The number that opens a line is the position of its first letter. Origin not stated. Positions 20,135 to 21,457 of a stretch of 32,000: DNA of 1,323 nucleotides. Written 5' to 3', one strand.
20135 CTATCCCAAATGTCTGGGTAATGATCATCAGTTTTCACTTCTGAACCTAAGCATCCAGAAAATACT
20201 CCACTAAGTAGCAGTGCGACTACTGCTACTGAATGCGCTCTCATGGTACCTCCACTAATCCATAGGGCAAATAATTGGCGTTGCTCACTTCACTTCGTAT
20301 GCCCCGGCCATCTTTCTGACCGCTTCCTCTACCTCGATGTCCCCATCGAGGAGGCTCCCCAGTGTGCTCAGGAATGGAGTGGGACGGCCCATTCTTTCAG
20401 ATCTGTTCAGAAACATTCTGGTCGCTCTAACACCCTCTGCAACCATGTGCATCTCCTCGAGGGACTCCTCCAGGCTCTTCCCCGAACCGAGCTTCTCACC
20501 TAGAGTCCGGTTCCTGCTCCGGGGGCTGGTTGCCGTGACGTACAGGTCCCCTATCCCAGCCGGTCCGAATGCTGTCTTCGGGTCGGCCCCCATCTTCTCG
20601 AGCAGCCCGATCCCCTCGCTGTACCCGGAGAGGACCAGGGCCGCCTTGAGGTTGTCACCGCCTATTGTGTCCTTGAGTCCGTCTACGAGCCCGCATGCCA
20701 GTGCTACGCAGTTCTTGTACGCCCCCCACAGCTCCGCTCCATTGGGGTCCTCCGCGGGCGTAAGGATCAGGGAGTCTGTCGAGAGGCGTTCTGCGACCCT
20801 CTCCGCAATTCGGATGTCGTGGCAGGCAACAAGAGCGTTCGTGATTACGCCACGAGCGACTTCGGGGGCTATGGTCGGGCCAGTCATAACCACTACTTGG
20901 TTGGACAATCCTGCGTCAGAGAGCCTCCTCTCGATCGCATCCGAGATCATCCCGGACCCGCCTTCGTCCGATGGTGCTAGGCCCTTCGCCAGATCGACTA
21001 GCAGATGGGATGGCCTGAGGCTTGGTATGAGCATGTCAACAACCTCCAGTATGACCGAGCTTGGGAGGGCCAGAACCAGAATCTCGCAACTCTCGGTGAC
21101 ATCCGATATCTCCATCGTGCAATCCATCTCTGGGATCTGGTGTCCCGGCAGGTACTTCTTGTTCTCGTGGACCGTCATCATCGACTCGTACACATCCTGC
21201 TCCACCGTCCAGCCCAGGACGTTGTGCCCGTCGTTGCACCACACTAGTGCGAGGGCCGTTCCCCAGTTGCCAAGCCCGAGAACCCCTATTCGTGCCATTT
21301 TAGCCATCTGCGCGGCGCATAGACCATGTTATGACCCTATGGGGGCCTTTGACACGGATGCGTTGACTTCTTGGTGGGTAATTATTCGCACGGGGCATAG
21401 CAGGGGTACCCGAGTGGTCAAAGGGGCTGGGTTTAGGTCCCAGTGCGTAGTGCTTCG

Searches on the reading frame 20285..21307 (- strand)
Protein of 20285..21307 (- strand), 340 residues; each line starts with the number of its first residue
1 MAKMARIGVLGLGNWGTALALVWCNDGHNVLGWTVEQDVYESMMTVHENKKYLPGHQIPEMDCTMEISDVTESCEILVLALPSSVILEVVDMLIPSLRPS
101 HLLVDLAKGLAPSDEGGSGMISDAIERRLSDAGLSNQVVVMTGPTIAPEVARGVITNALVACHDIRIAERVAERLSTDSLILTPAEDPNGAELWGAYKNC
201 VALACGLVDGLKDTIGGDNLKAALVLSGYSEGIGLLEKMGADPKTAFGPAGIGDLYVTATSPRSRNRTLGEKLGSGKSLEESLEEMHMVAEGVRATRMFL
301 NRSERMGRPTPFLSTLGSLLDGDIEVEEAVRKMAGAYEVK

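Call 11: search_protein_families(library=pfam, proteins=[window:20285-21307:-])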
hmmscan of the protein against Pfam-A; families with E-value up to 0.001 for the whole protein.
window:20285-21307:- (340 aa): 5 families
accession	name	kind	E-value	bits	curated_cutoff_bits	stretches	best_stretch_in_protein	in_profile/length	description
PF07479.19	NAD_Gly3P_dh_C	-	1.1e-36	126.6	25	1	187-330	1-141/142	NAD-dependent glycerol-3-phosphate dehydrogenase C-terminus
PF01210.29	NAD_Gly3P_dh_N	-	8.1e-35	120.6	23.1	1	7-166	2-156/158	NAD-dependent glycerol-3-phosphate dehydrogenase N-terminus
PF20618.3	GPD_NAD_C_bact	-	2.5e-15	57.2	27.6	1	250-306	1-56/66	Bacterial GPD, NAD-dependent C-terminal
PF03807.23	F420_oxidored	-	3.8e-08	34.2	21.6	1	6-108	1-93/94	NADP oxidoreductase coenzyme F420-dependent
PF03446.21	NAD_binding_2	-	1.8e-06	28.5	21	1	6-107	1-93/161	NAD binding domain of 6-phosphogluconate dehydrogenase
